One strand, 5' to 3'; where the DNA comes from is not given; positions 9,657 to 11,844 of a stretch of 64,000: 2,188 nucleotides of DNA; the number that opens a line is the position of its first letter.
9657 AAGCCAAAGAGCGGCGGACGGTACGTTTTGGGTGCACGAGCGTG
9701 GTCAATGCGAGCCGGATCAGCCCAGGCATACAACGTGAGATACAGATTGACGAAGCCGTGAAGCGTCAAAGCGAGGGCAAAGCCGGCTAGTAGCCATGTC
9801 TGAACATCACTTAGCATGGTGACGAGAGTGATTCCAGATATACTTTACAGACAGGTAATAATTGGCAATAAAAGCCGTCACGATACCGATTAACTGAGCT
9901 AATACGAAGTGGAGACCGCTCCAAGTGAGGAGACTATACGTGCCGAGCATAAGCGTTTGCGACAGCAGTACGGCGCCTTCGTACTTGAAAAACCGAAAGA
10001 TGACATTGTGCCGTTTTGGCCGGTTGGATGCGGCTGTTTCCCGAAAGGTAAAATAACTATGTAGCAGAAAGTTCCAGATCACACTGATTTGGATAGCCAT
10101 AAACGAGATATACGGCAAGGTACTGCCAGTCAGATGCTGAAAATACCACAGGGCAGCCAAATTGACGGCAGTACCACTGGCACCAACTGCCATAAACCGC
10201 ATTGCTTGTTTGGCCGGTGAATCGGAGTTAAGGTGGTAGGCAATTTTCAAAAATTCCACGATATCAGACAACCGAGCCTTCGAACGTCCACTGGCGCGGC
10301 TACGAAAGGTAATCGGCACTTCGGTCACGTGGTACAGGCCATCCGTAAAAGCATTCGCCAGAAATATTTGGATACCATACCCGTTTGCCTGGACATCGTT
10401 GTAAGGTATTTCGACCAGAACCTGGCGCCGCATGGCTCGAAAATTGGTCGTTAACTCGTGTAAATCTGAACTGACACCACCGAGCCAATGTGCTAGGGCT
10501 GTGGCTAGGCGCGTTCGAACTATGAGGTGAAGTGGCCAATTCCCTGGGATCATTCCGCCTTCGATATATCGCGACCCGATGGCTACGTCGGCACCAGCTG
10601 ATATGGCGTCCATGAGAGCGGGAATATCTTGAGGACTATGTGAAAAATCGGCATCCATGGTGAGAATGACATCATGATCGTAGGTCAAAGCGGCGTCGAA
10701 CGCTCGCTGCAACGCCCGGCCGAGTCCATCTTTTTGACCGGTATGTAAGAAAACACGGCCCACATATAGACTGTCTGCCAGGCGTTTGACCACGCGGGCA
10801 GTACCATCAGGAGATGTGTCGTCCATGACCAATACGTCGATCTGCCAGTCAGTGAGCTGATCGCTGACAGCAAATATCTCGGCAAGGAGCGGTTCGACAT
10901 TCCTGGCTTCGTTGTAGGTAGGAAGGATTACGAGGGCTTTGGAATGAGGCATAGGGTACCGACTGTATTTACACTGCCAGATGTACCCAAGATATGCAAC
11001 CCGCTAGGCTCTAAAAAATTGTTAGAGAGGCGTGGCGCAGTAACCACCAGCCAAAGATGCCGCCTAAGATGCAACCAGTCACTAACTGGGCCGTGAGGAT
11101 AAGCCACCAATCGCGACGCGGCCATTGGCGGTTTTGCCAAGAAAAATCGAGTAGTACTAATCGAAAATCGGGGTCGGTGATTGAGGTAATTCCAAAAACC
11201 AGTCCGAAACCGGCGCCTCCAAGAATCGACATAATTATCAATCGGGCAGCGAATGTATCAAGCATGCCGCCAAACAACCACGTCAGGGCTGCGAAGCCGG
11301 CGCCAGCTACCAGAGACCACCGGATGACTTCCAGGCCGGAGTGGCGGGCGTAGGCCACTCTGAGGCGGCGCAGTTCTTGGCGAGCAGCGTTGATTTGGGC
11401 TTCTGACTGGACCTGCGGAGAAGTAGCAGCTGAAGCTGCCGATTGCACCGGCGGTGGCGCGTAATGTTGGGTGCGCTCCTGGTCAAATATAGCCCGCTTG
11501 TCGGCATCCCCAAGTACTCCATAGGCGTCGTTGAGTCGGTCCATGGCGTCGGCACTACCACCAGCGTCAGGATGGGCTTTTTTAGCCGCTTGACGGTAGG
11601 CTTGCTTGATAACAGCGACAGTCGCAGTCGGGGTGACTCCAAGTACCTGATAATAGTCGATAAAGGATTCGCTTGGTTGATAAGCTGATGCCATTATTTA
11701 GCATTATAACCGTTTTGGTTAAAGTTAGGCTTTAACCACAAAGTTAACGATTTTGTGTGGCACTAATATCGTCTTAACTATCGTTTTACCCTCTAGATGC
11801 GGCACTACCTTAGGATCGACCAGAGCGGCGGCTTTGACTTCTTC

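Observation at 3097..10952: Cell-envelope glycan island: lipid-linked sugar system plus processive GT2, GH8 and GH5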

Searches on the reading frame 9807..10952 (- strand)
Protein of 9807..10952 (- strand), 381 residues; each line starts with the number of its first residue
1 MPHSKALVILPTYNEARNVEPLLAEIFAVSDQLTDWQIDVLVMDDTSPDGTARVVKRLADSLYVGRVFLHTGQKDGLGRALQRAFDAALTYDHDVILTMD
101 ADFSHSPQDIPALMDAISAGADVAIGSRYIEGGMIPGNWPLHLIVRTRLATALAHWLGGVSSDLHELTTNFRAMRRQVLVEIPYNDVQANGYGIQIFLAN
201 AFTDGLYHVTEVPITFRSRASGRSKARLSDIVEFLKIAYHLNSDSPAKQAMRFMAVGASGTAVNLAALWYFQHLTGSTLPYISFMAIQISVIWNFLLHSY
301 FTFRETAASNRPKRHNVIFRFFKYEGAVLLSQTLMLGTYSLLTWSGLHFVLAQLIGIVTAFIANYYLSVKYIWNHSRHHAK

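Call 4: search_protein_families(library=pfam, proteins=[window:9807-10952:-], max_evalue=0.01)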
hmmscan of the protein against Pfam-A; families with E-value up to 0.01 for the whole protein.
window:9807-10952:- (381 aa): 2 families
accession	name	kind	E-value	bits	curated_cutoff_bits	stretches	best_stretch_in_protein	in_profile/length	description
PF00535.33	Glycos_transf_2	-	1.4e-24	87.3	23.3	1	8-178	2-163/168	Glycosyl transferase family 2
PF04138.20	GtrA_DPMS_TM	-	5.4e-17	62.5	26.1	1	252-373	1-117/117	GtrA/DPMS, transmembrane domain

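Call 19: search_solved_structures(query=window:9810-10952:-, max_evalue=0.01)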
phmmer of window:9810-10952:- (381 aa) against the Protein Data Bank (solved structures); distinct sequences matched with E-value up to 0.01: 11.
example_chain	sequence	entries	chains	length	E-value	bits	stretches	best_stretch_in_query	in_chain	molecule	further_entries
5mlz_A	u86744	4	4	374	1.2e-47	166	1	5-373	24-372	Dolichol monophosphate mannose synthase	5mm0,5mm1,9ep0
9hwj_A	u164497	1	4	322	2.5e-07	33.4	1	2-124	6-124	Undecaprenyl-phosphate 4-deoxy-4-formamido-L-arabinose transferase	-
9bhc_C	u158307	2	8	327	4.1e-07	32.6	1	2-124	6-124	Undecaprenyl-phosphate 4-deoxy-4-formamido-L-arabinose transferase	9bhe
8vxh_A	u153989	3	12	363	5.5e-07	32.2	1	2-124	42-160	Undecaprenyl-phosphate 4-deoxy-4-formamido-L-arabinose transferase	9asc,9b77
6yv7_B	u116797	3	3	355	0.00014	24.4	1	5-126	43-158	Glycosyl transferase, family 2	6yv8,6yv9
6yv7_A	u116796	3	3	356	0.00014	24.4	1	5-126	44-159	Glycosyl transferase, family 2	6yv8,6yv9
5ekp_C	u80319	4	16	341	0.00064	22.1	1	8-130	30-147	Uncharacterized glycosyltransferase sll0501 | Glycosyltransferase sll0501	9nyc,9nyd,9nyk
9nye_A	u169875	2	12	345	0.00066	22.1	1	8-130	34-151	Glycosyltransferase sll0501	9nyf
5eke_A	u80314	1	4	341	0.00081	21.8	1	8-130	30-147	Uncharacterized glycosyltransferase sll0501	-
2z87_A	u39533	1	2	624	0.0021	20.4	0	8-128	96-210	Chondroitin synthase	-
2z86_A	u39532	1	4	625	0.0021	20.4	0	8-128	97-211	Chondroitin synthase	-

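Call 25: search_protein_families(library=ncbifam, proteins=[window:9810-10952:-], max_evalue=0.001)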
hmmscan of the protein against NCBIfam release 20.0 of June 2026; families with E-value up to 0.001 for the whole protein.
window:9810-10952:- (381 aa): 12 families
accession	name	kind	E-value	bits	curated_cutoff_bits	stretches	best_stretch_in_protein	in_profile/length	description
TIGR04182.1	glyco_TIGR04182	equivalog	8.6e-19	68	325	1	8-263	4-237/293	S-layer glycoprotein N-glycosyltransferase AglJ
NF041391.1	DPhHxTase_Halo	equivalog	3.5e-16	58.8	375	1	12-221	3-188/213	dolichyl-phosphate hexose transferase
NF007986.1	PRK10714.1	equivalog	3.1e-10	39.6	529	1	5-228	7-212/316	undecaprenyl-phosphate 4-deoxy-4-formamido-L-arabinose transferase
NF047588.1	GlcsyltransPgfSStrep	equivalog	1.2e-07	31.3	500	1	7-132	4-125/308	glycosyltransferase PgfS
NF058614.1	PPMAGASynPpgS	equivalog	1.6e-07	31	370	1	7-142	3-127/226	polyprenyl-phospho-N-acetylgalactosaminyl synthase PpgS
TIGR03469.1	HpnB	hypoth_equivalog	4.7e-07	29.2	379.25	1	7-118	47-161/386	hopene-associated glycosyltransferase HpnB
NF010496.0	PRK13915.1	equivalog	5.6e-07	28.9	262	1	8-117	35-142/307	glucosyl-3-phosphoglycerate synthase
TIGR04283.1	glyco_like_mftF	equivalog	6.8e-07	29.1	182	1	8-117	3-97/221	TIGR04283 family arsenosugar biosynthesis glycosyltransferase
TIGR03937.1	PgaC_IcaA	equivalog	1.4e-06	27.6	422.3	1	7-103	48-136/407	poly-beta-1,6-N-acetyl-D-glucosamine synthase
NF045692.1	OglycostaseCruG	equivalog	1.1e-05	24.6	600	1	6-119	43-154/386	2'-O-glycosyltransferase CruG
NF041875.1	EPS_EpsD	equivalog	4.1e-05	23.2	370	1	8-118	3-105/325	exopolysaccharide biosynthesis glycosyltransferase EpsD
NF038302.1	EPS_HpsE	equivalog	0.0001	21.4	300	1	8-88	5-85/307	hormogonium polysaccharide biosynthesis glycosyltransferase HpsE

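Call 70: search_solved_structures(query=window:9810-10952:-, max_evalue=1e-20, show_alignments=1)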
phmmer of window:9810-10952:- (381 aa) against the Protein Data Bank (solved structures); distinct sequences matched with E-value up to 1e-20: 1.
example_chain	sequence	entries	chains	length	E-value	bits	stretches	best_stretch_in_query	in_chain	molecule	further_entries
5mlz_A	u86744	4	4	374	1.2e-47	166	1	5-373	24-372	Dolichol monophosphate mannose synthase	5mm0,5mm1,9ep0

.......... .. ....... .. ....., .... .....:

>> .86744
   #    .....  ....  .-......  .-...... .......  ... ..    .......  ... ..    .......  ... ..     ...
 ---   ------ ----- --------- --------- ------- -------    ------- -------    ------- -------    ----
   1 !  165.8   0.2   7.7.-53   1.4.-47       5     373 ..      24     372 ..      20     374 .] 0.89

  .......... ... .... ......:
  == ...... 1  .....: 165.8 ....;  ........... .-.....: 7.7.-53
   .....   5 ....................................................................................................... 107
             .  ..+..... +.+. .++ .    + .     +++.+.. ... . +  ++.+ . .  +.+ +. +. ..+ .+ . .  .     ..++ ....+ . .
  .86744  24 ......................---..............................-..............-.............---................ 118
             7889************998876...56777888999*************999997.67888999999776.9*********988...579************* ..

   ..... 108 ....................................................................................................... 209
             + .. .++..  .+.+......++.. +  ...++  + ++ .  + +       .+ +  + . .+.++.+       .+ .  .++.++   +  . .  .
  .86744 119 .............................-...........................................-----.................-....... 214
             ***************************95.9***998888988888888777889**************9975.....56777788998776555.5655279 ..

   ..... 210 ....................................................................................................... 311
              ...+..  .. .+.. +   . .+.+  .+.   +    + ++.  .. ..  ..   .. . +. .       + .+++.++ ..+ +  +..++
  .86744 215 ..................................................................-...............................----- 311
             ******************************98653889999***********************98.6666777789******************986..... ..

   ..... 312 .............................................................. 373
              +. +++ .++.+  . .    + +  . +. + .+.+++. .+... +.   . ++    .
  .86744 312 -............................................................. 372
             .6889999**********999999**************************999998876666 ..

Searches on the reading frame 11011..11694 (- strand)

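Call 4: search_protein_families(library=pfam, proteins=[window:11011-11694:-], max_evalue=0.01)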
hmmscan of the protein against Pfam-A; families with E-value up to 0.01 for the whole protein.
window:11011-11694:- (227 aa): 1 family
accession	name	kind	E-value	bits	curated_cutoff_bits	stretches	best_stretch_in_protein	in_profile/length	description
PF00226.36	DnaJ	-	4.5e-16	59.1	27.8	1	13-71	1-63/63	DnaJ domain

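Call 25: search_protein_families(library=ncbifam, proteins=[window:11014-11694:-], max_evalue=0.001)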
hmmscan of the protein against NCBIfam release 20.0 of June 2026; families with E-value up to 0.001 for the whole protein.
window:11014-11694:- (227 aa): 13 families
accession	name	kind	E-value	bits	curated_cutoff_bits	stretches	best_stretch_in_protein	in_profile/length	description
TIGR02349.1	DnaJ_bact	equivalog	4.1e-15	56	377.2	1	13-79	1-71/354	molecular chaperone DnaJ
NF010885.0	PRK14292.1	equivalog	1.6e-14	53.7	585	1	12-76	2-69/371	chaperone protein DnaJ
NF007618.0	PRK10266.1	equivalog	8.7e-14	51.7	403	1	11-86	3-80/306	curved DNA-binding protein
NF037946.1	terminal_TopJ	equivalog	1.2e-13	50.5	300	1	13-72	6-68/810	terminal organelle assembly protein TopJ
NF010892.0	PRK14299.1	equivalog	9.4e-13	48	392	1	12-92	4-92/291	chaperone protein DnaJ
NF008035.0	PRK10767.1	subfamily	2.9e-12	46.3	338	1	12-72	4-68/374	molecular chaperone DnaJ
NF010871.0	PRK14278.1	equivalog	3.6e-11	42.5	502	1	13-71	4-65/378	molecular chaperone DnaJ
TIGR03835.1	termin_org_DnaJ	equivalog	2.8e-10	39.3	512.25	1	13-72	3-65/871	terminal organelle assembly protein TopJ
NF010874.0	PRK14281.1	equivalog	6e-10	38.8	619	1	13-93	4-83/397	chaperone protein DnaJ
NF010872.0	PRK14279.1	equivalog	1.6e-09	37.3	556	1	13-75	10-76/394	molecular chaperone DnaJ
NF010894.0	PRK14301.1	equivalog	1.6e-09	37.2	548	1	13-72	5-68/373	chaperone protein DnaJ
NF050028.1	CldAdptActJ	equivalog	6.2e-07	29.8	150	1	12-71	2-70/93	cold adaptation protein ActJcold adaptation protein ActJ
NF006948.0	PRK09430.1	equivalog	0.00011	21.9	162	1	9-43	197-231/267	co-chaperone DjlA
